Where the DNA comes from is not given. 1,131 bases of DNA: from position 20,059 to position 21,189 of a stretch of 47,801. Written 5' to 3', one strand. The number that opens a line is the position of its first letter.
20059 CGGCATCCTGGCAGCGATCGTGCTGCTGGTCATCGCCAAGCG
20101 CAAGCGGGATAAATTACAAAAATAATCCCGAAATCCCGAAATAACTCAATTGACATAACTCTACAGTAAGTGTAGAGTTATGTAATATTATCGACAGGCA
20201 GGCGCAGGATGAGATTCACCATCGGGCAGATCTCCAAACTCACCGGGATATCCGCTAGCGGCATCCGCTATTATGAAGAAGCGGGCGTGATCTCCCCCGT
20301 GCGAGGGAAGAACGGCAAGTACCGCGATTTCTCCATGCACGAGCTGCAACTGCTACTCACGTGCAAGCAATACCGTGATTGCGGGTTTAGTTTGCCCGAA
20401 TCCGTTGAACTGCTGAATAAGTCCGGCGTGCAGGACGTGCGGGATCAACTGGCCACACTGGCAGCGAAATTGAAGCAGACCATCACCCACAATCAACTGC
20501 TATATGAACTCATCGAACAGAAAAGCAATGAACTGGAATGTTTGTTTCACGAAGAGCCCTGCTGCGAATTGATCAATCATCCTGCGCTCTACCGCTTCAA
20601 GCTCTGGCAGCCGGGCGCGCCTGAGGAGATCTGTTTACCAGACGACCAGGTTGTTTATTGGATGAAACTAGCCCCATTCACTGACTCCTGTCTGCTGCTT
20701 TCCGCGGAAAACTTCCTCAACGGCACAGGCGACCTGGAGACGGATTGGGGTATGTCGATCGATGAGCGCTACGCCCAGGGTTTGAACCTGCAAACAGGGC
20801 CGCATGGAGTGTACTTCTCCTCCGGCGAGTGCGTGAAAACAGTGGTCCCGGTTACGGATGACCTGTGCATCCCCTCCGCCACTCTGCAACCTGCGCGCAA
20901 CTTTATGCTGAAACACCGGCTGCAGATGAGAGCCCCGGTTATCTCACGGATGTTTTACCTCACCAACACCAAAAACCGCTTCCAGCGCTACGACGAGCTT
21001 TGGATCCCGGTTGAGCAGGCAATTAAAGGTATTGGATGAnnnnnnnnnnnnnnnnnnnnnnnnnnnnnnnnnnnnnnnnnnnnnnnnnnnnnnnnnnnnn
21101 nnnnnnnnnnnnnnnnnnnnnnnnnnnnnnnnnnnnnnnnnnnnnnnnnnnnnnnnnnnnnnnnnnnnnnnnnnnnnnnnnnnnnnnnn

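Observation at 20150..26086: One 21-bp dyad, four copies: twin MerR/GyrI-like regulators wired to three 19-bp-spacer promoters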

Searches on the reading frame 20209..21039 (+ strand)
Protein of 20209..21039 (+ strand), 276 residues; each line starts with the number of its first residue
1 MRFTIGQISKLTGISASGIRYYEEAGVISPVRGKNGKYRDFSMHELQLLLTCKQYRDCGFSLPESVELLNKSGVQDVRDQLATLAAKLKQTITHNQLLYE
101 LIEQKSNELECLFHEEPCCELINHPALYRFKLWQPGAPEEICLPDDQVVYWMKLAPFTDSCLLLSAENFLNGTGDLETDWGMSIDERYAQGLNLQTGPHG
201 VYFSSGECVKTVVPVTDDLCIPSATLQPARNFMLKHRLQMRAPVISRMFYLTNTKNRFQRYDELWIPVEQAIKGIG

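Call 7: search_protein_families(library=pfam, proteins=[window:20209-21039:+], max_evalue=0.01)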
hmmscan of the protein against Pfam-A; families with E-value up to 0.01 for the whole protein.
window:20209-21039:+ (276 aa): 2 families
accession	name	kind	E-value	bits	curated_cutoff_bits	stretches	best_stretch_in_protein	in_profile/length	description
PF13411.12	MerR_1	-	2e-12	47.5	21.6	1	3-70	1-67/69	MerR HTH family regulatory protein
PF00376.29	MerR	-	3.4e-11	43.2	28.2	1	4-38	1-36/38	MerR family regulatory protein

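Call 8: search_protein_families(library=ncbifam, proteins=[window:20209-21039:+], max_evalue=0.01)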
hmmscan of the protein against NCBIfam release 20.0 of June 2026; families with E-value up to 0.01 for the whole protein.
window:20209-21039:+ (276 aa): 13 families
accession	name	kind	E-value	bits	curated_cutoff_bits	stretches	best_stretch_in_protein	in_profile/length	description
TIGR02044.1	CueR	equivalog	3.9e-14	52.8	147.4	1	4-103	2-106/127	Cu(I)-responsive transcriptional regulator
NF041849.1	trans_regNmlR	equivalog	5.5e-12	45.8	175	1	5-85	3-85/117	stress response transcriptional regulator NmlR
NF007590.0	PRK10227.1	equivalog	1.5e-10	41.3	244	1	5-70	3-68/135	Cu(I)-responsive transcriptional regulator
NF007069.0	PRK09514.1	equivalog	1.3e-08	34.9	143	1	3-71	2-70/141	Zn(2+)-responsive transcriptional regulator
NF053782.1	ChlnTransRegdde3219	equivalog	2.9e-08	33.5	450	1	2-73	6-77/278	choline utilization transcriptional activator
TIGR02043.1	ZntR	equivalog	5.5e-08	33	167.95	1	3-110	2-101/131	Zn(2+)-responsive transcriptional regulator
NF053740.1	TransRegTnrAGPos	equivalog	7.7e-08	32.5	140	1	4-64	14-73/108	hypothetical protein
TIGR02051.1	MerR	equivalog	9.2e-08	32.4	150.85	1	4-101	1-101/124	mercury resistance transcriptional regulator MerR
TIGR01950.1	SoxR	equivalog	7.5e-07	29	116.9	1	3-121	2-122/142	redox-sensitive transcriptional activator SoxR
NF047375.1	HeatShock_HspR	equivalog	2.2e-06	27.6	105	1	3-89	4-91/92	heat shock protein transcriptional repressor HspR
TIGR02047.1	CadR-PbrR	equivalog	4.3e-06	26.8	151.45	1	4-71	2-69/127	Cd(II)/Pb(II)-responsive transcriptional regulator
NF050798.1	TF_FtsR_Actino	equivalog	2.3e-05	24.6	150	1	13-49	16-51/223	transcriptional regulator FtsR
NF010315.0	PRK13752.1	subfamily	0.0017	18.4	261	1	3-78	8-83/144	mercury resistance transcriptional regulator MerR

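Call 12: find_homologous_proteins(query=window:20209-21039:+)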
Query window:20209-21039:+ (276 aa): 23 proteins with E <= 0.001 among 429 candidates.
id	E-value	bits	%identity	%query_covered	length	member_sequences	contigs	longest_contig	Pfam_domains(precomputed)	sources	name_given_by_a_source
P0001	2.2e-171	586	92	100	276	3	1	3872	PF00376.30,PF13411.13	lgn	-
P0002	1.1e-148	512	80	98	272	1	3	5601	PF00376.30,PF13411.13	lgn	-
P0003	5.3e-124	431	67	99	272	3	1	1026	PF00376.30,PF13411.13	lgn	-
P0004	3.7e-99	349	57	97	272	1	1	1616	PF00376.30,PF13411.13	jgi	jgi:DNA-binding transcriptional MerR regulator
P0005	9.8e-94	332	56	97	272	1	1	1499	PF00376.30,PF13411.13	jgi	-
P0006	2.5e-93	330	54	99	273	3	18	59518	PF00376.30,PF13411.13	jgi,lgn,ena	-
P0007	4.2e-77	277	47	97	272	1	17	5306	PF00376.30,PF13411.13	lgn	-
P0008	8.2e-77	276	46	97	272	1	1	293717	PF00376.30,PF13411.13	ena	-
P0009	9.7e-72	259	46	97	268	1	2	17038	PF00376.30,PF13411.13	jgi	jgi:DNA-binding transcriptional MerR regulator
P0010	2.1e-71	258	43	98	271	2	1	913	PF00376.30,PF13411.13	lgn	-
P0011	4.1e-71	257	44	99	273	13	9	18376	PF00376.30,PF13411.13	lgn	-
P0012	1.2e-69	253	46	97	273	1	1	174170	PF00376.30,PF13411.13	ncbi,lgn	-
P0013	1.7e-69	252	44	98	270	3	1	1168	PF13411.13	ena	-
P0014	3.8e-69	251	45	98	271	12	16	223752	PF00376.30,PF13411.13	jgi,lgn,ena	-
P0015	5.9e-69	250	43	98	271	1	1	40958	PF00376.30,PF13411.13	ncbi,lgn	-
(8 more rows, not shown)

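Call 16: find_related_loci(query=A1, collection=genome_contigs, flank=10000)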
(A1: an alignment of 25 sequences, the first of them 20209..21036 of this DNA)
Query A1 (276 aa) in genome_contigs; peptide patterns used: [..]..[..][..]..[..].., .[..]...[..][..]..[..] (x = any residue, [..] = any of these).
243 stretches matched a pattern; 161 encode a relative of the query (tblastn E <= 1e-3); the best 80 are kept; 80 distinct loci.
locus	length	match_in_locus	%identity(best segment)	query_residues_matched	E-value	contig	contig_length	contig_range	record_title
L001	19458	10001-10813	43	1-271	9e-77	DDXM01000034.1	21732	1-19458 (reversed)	MAG TPA_asm: Anaerolineaceae bacterium UBA2260 UBA2260_contig_201, whole genome shotgun sequence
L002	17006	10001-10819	44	1-272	2e-76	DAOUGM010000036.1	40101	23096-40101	MAG TPA_asm: Anaerolineaceae bacterium isolate R69_173 k135_676471, whole genome shotgun sequence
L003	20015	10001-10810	45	1-270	4e-76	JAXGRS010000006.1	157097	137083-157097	MAG: Anaerolineaceae bacterium isolate AnMBR.bin355 bin355_6, whole genome shotgun sequence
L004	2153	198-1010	44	1-271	2e-78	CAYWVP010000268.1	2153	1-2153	MAG TPA_asm: uncultured Anaerolinea sp. isolate SRP192927_co7_642 genome assembly, contig: NODE_151477_length_2153_cov_1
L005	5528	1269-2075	45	1-268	2e-72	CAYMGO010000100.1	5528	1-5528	MAG TPA_asm: uncultured Anaerolinea sp. isolate SRP192927_co7_630 genome assembly, contig: NODE_34837_length_5528_cov_13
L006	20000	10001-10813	42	1-271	3e-71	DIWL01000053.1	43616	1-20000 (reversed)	MAG TPA_asm: Anaerolineaceae bacterium UBA6107 UBA6107_contig_7839, whole genome shotgun sequence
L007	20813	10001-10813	44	1-271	2e-68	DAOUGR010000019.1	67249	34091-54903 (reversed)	MAG TPA_asm: Anaerolineaceae bacterium isolate R77_208 k123_4118819, whole genome shotgun sequence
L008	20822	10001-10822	43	1-274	5e-67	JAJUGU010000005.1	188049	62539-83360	MAG: Anaerolineaceae bacterium isolate bin45 k141_1003720_length_188049_cov_32.3519, whole genome shotgun sequence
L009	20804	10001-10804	46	1-268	8e-78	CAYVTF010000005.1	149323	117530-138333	MAG TPA_asm: uncultured Anaerolinea sp. isolate binchicken_co117_474 genome assembly, contig: NODE_131_length_149323_cov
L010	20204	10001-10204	48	3-70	2e-13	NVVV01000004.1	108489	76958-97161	MAG: Robiginitomaculum sp. isolate NORP54 Contig_source1382A_463, whole genome shotgun sequence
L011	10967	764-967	46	3-70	1e-11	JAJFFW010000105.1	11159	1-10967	MAG: Parvularculaceae bacterium isolate OFTM380 OFTM380_104, whole genome shotgun sequence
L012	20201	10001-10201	46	3-69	3e-11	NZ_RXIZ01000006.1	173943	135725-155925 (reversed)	MAG: Hyphomicrobium sp. isolate AWTP1-2 sample_37_scaffold_14, whole genome shotgun sequence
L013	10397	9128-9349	43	3-76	9e-11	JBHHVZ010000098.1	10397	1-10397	MAG: Parvularculaceae bacterium isolate S.3.sp3_bin.21 NODE_758_length_10397_cov_7.232740, whole genome shotgun sequence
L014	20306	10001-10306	33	5-109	2e-9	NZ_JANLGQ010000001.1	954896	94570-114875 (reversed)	Enterococcus sp. HY326 Scaffold1_1, whole genome shotgun sequence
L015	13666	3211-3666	26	3-155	3e-9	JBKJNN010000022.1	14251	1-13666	MAG: Gemmatimonadaceae bacterium isolate ant_bin.373 k117_1650706, whole genome shotgun sequence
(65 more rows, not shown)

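Call 21: predict_structure(alignment_id=A1)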
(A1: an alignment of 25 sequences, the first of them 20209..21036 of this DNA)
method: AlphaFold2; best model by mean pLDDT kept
length: 276 residues; sequences in the alignment: 25
mean_pLDDT: 88.5   pTM: 0.74
mean pLDDT of the five models: 88.5, 87.8, 86.8, 86.1, 85.2
residues with pLDDT >= 90: 149; 70-90: 118; 50-70: 7; < 50: 2
segments of 3 or more residues with pLDDT < 50: none
pLDDT, mean of each block of 10 residues (from residue 1): 85 88 88 77 87 82 83 76 82 93 87 72 95 92 93 94 97 96 96 93 96 93 95 95 94 83 95 58
secondary structure, 60 per line:
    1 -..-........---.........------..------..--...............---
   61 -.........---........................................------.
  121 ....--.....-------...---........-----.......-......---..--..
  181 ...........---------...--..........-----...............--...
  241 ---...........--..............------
elements in order: H5-12 H16-24 H43-57 H62-70 H74-113 E120-124 E127-131 H145-152 E158-164 H166-171 E179-185 H186-191 E201-203 E206-215 H223-235 E238-240 E244-254 E257-270

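Call 24: fold_search(model_id=the predicted structure, library=pdb)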
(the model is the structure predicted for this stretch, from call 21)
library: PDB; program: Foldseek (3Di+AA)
matches with E <= 10: 703; with E <= 0.001: 40
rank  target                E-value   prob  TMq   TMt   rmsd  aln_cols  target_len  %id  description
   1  3q5s_A                9.1e-11  1.00  0.58  0.58   6.3       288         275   11  Crystal structure of BmrR bound to Acetylcholine (released 2011-06-15)
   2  3q1m_A                1.5e-10  1.00  0.56  0.56   6.5       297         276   13  Crystal Structure of BmrR Dimer bound to DNA and the ligand 4-amino-quinaldine (released 2011-06-15)
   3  3iao                  1.8e-10  1.00  0.57  0.57   6.6       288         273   13  Conformational plasticity of the coiled coil domain of BmrR is required for bmr promoter binding-the unliganded structur (released 2010-04-14)
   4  3d6y_A                2.0e-10  1.00  0.58  0.58   6.0       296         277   12  Crystal structure of R275E mutant of BMRR bound to DNA and berberine (released 2008-08-26)
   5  3d70_A                2.7e-10  1.00  0.58  0.58   6.0       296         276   13  Crystal structure of E253A mutant of BMRR bound to 22-bp oligonucleotide (released 2008-08-26)
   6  1exi_A                3.1e-10  1.00  0.53  0.54   6.6       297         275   10  CRYSTAL STRUCTURE OF TRANSCRIPTION ACTIVATOR BMRR, FROM B. SUBTILIS, BOUND TO 21 BASE PAIR BMR OPERATOR AND TPSB (released 2001-01-24)
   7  3d71_A                4.4e-10  1.00  0.58  0.57   6.3       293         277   12  Crystal structure of E253Q BMRR bound to 22 base pair promoter site (released 2008-08-26)
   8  7ckq_G                1.0e-09  1.00  0.59  0.59   5.8       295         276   12  The cryo-EM structure of B. subtilis BmrR transcription activation complex (released 2020-12-16)
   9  5xbt_A                1.7e-09  1.00  0.34  0.34  19.1       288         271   15  The structure of BrlR bound to c-di-GMP (released 2018-05-02)
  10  6xl5_G                4.0e-09  1.00  0.36  0.37  15.4       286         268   14  Cryo-EM structure of EcmrR-RNAP-promoter open complex (EcmrR-RPo) (released 2021-04-07)
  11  5xql                  5.3e-09  1.00  0.33  0.34  19.0       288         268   15  Crystal structure of a Pseudomonas aeruginosa transcriptional regulator (released 2017-06-28)
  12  5xbw_B                2.9e-08  1.00  0.32  0.32  19.6       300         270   17  The structure of BrlR (released 2018-05-02)
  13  5yc9_B                5.0e-08  1.00  0.33  0.35  19.6       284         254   15  Crystal structure of a Pseudomonas aeruginosa transcriptional regulator (released 2019-03-20)
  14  5xbw_A                4.3e-07  1.00  0.33  0.34  18.9       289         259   16  The structure of BrlR (released 2018-05-02)
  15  5yc9_A                9.6e-06  1.00  0.31  0.34  19.4       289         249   14  Crystal structure of a Pseudomonas aeruginosa transcriptional regulator (released 2019-03-20)
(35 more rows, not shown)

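Call 26: find_encoding_contigs(protein=P0002, flank=6000, max_places=3)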
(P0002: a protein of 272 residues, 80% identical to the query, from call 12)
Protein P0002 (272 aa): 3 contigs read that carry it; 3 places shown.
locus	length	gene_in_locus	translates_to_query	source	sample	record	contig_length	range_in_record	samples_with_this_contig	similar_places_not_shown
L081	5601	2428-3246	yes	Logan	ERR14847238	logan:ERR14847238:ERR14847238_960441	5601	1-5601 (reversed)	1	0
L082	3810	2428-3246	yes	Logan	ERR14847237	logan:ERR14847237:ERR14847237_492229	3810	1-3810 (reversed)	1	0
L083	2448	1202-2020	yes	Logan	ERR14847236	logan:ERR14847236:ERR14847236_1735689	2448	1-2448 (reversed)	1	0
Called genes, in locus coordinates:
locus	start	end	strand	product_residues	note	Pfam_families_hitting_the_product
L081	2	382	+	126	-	?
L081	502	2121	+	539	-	PF00924:MS_channel_2nd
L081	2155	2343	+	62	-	-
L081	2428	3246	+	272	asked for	PF00376:MerR, PF13411:MerR_1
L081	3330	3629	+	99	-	-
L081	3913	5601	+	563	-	?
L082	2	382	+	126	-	?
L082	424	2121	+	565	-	PF00924:MS_channel_2nd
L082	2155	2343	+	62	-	-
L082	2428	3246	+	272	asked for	PF00376:MerR, PF13411:MerR_1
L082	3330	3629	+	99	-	-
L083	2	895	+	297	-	?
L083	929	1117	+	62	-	-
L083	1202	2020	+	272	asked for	PF00376:MerR, PF13411:MerR_1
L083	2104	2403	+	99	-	-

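Call 27: find_encoding_contigs(protein=P0007, flank=6000, max_places=3)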
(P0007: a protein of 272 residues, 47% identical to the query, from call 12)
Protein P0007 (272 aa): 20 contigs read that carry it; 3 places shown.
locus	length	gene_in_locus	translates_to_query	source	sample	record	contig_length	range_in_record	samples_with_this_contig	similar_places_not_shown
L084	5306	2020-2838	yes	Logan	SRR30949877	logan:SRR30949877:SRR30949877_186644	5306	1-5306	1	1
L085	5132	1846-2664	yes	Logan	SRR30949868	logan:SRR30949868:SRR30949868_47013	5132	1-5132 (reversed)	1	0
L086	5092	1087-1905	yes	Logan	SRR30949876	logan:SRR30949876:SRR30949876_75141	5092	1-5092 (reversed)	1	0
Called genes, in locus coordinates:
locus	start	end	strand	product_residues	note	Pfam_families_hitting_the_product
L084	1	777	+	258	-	?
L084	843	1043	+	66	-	-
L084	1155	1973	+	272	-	PF00376:MerR, PF13411:MerR_1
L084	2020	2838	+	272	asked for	PF00376:MerR, PF13411:MerR_1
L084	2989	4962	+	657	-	PF00890:FAD_binding_2, PF01262:AlaDh_PNT_C (faint), PF01266:DAO (faint), PF03486:HI0933_like (weak), PF12831:FAD_oxidored (weak)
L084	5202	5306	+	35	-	?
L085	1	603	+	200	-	?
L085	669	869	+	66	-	-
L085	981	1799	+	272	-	PF00376:MerR, PF13411:MerR_1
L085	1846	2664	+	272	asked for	PF00376:MerR, PF13411:MerR_1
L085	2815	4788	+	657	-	PF00890:FAD_binding_2, PF01262:AlaDh_PNT_C (faint), PF01266:DAO (faint), PF03486:HI0933_like (weak), PF12831:FAD_oxidored (weak)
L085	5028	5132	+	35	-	?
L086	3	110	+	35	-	?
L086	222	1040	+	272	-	PF00376:MerR, PF13411:MerR_1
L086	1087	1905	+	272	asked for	PF00376:MerR, PF13411:MerR_1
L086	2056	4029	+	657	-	PF00890:FAD_binding_2, PF01262:AlaDh_PNT_C (faint), PF01266:DAO (faint), PF03486:HI0933_like (weak), PF12831:FAD_oxidored (weak)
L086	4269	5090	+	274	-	?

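Call 53: search_protein_families(library=pfam, proteins=[L084:2989-4962:+], max_evalue=0.001)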
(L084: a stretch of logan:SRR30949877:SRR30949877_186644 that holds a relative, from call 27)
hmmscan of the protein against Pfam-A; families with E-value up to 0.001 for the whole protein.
L084:2989-4962:+ (657 aa): 8 families
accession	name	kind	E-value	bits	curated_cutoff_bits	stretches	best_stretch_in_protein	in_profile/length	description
PF00890.30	FAD_binding_2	-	3.6e-30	105.9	20.4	1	103-637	2-412/414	FAD binding domain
PF01266.30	DAO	-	1.1e-06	28.9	27.9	1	103-137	2-36/353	FAD dependent oxidoreductase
PF03486.20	HI0933_like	-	1.4e-06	28.4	50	1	102-136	2-36/244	HI0933-like protein Rossmann domain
PF12831.13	FAD_oxidored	-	4.2e-06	26.7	27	1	102-136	1-35/416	FAD dependent oxidoreductase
PF01262.27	AlaDh_PNT_C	-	2.1e-05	24.5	23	1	91-135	19-63/214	Alanine dehydrogenase/PNT, C-terminal domain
PF13450.12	NAD_binding_8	-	5.9e-05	23.7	21.9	1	105-144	1-40/68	NAD(P)-binding Rossmann-like domain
PF01134.28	GIDA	-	0.00018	21.1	22.1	0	103-132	2-31/391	Glucose inhibited division protein A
PF07992.20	Pyr_redox_2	-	0.00033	20.6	26.1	1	102-133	2-33/291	Pyridine nucleotide-disulphide oxidoreductase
